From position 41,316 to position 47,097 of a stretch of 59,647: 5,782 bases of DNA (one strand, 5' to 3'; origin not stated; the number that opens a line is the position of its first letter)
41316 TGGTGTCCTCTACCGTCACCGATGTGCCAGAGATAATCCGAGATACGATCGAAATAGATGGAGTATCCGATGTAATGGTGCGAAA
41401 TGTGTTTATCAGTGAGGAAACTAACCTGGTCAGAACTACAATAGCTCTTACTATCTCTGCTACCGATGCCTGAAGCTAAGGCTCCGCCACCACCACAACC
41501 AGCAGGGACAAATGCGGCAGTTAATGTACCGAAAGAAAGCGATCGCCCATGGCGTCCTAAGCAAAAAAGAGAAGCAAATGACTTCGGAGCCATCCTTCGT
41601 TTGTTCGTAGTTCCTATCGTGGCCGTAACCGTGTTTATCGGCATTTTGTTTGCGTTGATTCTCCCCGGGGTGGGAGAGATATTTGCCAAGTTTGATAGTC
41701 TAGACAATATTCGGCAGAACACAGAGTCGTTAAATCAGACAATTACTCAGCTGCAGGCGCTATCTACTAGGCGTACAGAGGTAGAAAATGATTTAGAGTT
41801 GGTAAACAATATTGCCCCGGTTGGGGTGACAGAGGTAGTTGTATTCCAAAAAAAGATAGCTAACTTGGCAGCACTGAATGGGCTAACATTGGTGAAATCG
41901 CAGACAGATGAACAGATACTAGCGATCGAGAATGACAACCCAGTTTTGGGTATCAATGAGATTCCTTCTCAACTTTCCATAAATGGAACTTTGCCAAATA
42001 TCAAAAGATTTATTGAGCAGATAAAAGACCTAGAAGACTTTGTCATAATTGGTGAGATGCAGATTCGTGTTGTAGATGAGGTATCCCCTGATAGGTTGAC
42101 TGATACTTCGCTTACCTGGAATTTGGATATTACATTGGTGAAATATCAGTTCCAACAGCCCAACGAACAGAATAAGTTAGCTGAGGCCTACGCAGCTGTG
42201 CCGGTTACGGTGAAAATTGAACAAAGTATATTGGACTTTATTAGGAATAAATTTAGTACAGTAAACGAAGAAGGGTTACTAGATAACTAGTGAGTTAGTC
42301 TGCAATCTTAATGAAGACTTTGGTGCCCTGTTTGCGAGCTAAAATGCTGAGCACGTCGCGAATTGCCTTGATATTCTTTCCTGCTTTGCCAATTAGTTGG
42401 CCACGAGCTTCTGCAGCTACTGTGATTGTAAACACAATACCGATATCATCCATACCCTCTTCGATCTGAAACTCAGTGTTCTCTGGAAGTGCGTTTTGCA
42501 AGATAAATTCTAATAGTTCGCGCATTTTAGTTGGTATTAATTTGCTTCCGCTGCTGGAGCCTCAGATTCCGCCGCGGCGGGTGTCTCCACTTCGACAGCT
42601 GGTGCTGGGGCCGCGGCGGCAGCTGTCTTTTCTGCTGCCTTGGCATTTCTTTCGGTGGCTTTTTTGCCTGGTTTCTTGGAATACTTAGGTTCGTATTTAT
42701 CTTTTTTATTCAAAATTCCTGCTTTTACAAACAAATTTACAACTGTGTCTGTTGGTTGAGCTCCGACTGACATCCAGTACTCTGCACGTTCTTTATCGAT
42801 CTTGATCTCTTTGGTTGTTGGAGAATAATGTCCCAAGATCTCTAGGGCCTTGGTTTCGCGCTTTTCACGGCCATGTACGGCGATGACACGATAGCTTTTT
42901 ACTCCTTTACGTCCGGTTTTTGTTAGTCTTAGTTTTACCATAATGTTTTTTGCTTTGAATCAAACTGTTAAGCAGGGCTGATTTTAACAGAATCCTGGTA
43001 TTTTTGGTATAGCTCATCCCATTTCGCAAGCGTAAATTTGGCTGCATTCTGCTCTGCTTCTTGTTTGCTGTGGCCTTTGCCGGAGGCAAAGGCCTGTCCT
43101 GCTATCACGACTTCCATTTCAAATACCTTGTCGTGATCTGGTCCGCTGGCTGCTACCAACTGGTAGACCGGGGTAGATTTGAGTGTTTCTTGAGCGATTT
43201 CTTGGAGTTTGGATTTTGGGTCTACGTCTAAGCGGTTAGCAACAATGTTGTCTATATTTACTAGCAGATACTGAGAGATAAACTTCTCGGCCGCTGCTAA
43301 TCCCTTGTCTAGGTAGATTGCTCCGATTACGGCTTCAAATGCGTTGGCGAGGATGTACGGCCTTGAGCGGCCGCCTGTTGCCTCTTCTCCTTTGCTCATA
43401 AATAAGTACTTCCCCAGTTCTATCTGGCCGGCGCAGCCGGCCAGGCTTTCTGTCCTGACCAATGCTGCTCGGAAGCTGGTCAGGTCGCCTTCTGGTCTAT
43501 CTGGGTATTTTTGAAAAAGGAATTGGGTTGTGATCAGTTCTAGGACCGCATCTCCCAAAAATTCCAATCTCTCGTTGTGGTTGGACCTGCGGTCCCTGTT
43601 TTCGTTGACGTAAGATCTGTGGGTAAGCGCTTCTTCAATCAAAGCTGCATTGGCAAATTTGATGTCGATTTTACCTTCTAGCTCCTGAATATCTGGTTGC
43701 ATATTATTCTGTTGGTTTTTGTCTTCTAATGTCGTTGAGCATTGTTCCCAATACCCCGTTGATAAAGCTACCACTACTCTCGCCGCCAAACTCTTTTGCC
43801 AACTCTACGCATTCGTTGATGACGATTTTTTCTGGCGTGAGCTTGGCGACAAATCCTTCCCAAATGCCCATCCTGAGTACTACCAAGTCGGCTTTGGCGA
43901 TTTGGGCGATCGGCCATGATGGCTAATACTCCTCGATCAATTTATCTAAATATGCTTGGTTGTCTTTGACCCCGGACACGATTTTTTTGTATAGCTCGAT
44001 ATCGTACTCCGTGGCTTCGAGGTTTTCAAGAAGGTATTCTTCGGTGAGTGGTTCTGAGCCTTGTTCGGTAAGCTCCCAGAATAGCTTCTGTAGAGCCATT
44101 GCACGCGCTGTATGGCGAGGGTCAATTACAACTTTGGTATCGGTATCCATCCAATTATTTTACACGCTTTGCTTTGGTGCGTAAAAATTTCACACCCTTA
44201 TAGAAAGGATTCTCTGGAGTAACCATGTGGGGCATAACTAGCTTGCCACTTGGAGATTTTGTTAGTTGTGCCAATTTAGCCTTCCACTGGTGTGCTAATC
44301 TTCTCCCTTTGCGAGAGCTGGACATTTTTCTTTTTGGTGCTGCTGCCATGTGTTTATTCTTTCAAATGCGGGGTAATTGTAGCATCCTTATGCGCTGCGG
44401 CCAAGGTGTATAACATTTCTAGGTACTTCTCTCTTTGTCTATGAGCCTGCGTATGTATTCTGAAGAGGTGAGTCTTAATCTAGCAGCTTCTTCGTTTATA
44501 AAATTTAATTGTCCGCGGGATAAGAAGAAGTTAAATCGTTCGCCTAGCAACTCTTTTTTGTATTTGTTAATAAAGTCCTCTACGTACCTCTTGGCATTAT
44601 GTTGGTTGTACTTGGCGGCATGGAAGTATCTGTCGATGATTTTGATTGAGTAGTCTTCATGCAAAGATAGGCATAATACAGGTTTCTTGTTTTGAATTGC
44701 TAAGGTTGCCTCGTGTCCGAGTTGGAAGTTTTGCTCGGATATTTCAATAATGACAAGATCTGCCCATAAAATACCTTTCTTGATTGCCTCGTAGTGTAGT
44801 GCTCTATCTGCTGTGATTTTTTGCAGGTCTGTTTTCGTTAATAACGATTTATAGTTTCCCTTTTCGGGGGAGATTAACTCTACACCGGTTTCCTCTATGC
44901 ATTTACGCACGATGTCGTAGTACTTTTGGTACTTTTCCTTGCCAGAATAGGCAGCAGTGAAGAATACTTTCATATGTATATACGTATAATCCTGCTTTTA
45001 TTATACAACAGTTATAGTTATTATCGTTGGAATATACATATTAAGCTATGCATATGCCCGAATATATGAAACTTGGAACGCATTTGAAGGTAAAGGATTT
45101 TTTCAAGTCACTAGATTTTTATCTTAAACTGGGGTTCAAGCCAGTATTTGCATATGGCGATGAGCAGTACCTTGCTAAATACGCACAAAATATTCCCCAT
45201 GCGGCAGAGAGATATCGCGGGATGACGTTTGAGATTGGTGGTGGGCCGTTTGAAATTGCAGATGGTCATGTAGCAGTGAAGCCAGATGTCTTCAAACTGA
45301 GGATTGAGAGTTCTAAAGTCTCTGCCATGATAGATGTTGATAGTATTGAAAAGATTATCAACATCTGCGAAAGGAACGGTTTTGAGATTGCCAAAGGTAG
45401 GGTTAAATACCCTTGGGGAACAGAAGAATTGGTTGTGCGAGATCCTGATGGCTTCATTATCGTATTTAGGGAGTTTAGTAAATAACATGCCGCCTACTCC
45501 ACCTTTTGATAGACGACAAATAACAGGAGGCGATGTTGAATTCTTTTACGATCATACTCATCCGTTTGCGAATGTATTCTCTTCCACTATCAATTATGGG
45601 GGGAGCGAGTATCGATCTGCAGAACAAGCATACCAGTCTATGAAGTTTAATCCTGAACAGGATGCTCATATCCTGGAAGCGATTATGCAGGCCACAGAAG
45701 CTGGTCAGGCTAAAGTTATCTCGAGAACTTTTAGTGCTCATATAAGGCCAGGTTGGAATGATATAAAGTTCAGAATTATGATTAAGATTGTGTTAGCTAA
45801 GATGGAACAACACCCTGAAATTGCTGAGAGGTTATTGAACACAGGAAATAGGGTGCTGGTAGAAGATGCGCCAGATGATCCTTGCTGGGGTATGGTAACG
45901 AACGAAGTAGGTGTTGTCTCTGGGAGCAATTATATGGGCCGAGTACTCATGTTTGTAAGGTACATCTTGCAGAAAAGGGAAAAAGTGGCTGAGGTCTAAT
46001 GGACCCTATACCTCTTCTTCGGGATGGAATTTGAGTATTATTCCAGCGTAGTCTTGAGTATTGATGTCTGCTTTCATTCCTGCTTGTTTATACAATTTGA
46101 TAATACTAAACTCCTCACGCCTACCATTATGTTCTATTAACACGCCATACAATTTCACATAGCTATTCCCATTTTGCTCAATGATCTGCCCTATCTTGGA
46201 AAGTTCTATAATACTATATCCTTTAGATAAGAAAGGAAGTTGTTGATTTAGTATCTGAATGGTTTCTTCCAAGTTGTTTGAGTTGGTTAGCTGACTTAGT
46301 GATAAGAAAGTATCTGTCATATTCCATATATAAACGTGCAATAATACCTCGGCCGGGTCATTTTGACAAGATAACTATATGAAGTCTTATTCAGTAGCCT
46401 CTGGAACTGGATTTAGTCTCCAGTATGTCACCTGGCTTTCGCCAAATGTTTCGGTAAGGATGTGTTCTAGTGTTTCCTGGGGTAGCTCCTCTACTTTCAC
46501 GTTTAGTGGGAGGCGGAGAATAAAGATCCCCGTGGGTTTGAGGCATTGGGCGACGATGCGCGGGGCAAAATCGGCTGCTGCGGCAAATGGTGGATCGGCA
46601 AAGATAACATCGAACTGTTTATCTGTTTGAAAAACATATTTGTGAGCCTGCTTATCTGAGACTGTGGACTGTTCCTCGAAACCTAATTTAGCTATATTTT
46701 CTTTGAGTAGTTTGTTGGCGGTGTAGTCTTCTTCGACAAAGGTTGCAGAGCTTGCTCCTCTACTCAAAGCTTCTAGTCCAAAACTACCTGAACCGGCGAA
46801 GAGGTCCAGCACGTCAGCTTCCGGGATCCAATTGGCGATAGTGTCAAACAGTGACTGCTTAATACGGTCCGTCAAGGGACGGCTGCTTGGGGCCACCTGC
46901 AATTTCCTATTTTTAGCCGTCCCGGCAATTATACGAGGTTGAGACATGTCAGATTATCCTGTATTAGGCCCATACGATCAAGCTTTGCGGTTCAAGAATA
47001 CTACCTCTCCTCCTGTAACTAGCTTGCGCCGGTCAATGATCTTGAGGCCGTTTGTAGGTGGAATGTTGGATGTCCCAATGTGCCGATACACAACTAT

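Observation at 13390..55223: Strongly over-represented palindrome (core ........, consensus about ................), always embedded in one reading frame of unrelated genes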

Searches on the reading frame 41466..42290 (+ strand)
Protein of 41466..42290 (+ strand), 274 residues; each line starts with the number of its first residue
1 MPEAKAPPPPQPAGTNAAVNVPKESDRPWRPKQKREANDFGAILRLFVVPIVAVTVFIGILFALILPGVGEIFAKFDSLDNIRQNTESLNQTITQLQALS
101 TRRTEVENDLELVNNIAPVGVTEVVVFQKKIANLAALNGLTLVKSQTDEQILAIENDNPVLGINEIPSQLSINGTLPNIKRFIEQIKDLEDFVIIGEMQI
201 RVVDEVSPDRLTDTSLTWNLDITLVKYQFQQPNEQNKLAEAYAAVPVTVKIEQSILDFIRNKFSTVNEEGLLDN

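Call 32: search_protein_families(library=pfam, proteins=[window:41466-42290:+], max_evalue=0.00001)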
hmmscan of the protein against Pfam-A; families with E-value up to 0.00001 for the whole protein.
window:41466-42290:+ (274 aa): 0 families

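Call 60: search_protein_families(library=pfam, proteins=[window:41466-42290:+], max_evalue=0.1)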
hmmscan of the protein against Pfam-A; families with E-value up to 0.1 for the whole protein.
window:41466-42290:+ (274 aa): 2 families
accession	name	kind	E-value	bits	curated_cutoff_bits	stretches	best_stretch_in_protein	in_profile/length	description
PF04350.18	PilO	-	7.2e-05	23.4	22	1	81-230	10-144/145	Pilus assembly protein, PilO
PF10741.14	T2SSM_b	-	0.018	15.4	21.7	1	127-220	19-105/111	Type II secretion system (T2SS), protein M subtype b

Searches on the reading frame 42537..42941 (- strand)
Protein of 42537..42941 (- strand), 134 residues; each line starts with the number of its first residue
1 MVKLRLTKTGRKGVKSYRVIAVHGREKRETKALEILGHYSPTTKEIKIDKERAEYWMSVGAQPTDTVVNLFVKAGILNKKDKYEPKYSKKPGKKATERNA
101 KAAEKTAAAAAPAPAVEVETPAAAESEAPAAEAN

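Call 32: search_protein_families(library=pfam, proteins=[window:42537-42941:-], max_evalue=0.00001)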
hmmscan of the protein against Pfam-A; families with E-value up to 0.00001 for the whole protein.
window:42537-42941:- (134 aa): 1 family
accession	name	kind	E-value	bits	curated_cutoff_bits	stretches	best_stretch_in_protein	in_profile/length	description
PF00886.24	Ribosomal_S16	-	2.8e-17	62.8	27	1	9-64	2-62/62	Ribosomal protein S16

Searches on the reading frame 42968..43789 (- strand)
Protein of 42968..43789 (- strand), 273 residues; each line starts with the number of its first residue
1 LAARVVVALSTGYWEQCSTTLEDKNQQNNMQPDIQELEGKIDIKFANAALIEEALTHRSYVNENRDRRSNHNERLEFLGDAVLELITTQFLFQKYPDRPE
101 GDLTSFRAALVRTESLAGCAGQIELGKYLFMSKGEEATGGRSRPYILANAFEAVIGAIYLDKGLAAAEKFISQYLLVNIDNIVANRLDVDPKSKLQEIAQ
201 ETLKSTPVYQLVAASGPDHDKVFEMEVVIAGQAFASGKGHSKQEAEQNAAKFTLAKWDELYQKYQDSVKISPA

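Call 32: search_protein_families(library=pfam, proteins=[window:42968-43789:-], max_evalue=0.00001)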
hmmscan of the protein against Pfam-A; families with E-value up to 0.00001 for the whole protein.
window:42968-43789:- (273 aa): 4 families
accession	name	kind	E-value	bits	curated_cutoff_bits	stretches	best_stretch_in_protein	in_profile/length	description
PF14622.11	Ribonucleas_3_3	-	3.2e-44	150.6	35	1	48-177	2-126/128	Ribonuclease-III-like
PF00636.31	Ribonuclease_3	-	1e-27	97.3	27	1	73-163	1-102/102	Ribonuclease III domain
PF00035.32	dsrm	-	8.1e-17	62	23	1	191-254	1-63/66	Double-stranded RNA binding motif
PF22935.1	RM44_endonuclase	-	5.9e-07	30.1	27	1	45-158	17-139/139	Large ribosomal subunit protein mL44, endonuclease domain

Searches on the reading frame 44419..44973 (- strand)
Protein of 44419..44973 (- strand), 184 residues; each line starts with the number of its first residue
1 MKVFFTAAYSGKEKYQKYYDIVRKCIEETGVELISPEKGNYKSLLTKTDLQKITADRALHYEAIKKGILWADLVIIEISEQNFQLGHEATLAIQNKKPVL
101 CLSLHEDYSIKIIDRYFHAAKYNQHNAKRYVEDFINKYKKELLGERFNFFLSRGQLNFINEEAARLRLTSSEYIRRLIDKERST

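Call 32: search_protein_families(library=pfam, proteins=[window:44419-44973:-], max_evalue=0.00001)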
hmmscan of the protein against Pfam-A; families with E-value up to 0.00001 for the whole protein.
window:44419-44973:- (184 aa): 0 families

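Call 59: search_protein_families(library=pfam, proteins=[window:44419-44973:-], max_evalue=0.5)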
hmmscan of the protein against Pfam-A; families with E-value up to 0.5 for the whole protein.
window:44419-44973:- (184 aa): 2 families
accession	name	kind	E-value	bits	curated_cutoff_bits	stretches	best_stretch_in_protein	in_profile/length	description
PF05014.21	Nuc_deoxyrib_tr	-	0.017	15.7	28.8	1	4-106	2-100/117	Nucleoside 2-deoxyribosyltransferase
PF21983.2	NikA-like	-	0.05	14.2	27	1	146-178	6-38/72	Mobilization protein NikA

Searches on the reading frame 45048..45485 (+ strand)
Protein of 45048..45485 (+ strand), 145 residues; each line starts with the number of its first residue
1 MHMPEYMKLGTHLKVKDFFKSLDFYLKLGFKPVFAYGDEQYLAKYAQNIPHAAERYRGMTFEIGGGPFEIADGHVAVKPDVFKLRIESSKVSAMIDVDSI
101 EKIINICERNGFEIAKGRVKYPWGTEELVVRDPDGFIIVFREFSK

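Call 60: search_protein_families(library=pfam, proteins=[window:45048-45485:+], max_evalue=0.1)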
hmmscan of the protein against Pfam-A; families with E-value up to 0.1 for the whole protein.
window:45048-45485:+ (145 aa): 3 families
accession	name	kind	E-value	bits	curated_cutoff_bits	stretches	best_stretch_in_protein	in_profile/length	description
PF00903.31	Glyoxalase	-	1.6e-11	45.1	20.6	1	14-140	8-121/121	Glyoxalase/Bleomycin resistance protein/Dioxygenase superfamily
PF12681.13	Glyoxalase_2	-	0.039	14.3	30.1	0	87-138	59-111/118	Glyoxalase-like domain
PF22659.2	YycE-like_C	-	0.071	13.6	27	0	96-140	10-53/55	YycE-like C-terminal domain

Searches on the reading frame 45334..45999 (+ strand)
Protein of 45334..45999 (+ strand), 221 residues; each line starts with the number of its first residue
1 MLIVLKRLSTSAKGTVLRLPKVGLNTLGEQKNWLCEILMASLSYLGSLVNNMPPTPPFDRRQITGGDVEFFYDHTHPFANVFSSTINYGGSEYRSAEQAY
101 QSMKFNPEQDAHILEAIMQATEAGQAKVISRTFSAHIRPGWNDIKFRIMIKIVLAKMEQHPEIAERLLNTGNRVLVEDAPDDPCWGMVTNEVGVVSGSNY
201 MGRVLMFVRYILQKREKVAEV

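Call 9: search_protein_families(library=ncbifam, proteins=[window:45334-45999:+])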
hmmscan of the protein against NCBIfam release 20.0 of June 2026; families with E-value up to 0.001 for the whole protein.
window:45334-45999:+ (221 aa): 2 families
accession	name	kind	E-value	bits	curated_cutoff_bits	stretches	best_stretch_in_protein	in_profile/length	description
TIGR02464.1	ribofla_fusion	equivalog_domain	6.7e-28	97.9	73.7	1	70-210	2-150/153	riboflavin biosynthesis intermediates N-glycosidase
NF053876.1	DS32_2_antiphage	equivalog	1.1e-21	76.8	240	1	90-217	34-160/181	NADAR family anti-phage protein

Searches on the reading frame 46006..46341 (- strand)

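Call 32: search_protein_families(library=pfam, proteins=[window:46006-46341:-], max_evalue=0.00001)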
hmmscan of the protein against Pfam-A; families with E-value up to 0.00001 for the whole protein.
window:46006-46341:- (111 aa): 0 families

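Call 59: search_protein_families(library=pfam, proteins=[window:46006-46341:-], max_evalue=0.5)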
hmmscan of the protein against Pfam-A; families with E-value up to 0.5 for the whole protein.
window:46006-46341:- (111 aa): 3 families
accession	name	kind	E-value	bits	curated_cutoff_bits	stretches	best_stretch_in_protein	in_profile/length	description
PF20977.2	GatF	-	0.029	15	33.4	1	8-40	42-75/150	Glutamyl-tRNA(Gln) amidotransferase subunit F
PF15031.11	DUF4528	-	0.081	13.3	27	1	16-72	70-125/126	Domain of unknown function (DUF4528)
PF24858.1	AGMP_C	-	0.092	13.2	28.3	1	22-60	17-55/88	Alkylglycerol monooxygenase C-terminal domain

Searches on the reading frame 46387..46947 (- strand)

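Call 32: search_protein_families(library=pfam, proteins=[window:46387-46947:-], max_evalue=0.00001)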
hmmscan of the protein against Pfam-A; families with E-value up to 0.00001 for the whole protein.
window:46387-46947:- (186 aa): 3 families
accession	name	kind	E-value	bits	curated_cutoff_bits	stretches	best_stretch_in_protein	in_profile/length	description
PF03602.21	Cons_hypoth95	-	2.7e-42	144.9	24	1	5-176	2-181/182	Conserved hypothetical protein 95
PF05175.20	MTS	-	6.6e-09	36.1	23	1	33-140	23-134/170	Methyltransferase small domain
PF13847.12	Methyltransf_31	-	2.2e-08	34.3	27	1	45-158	6-121/145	Methyltransferase domain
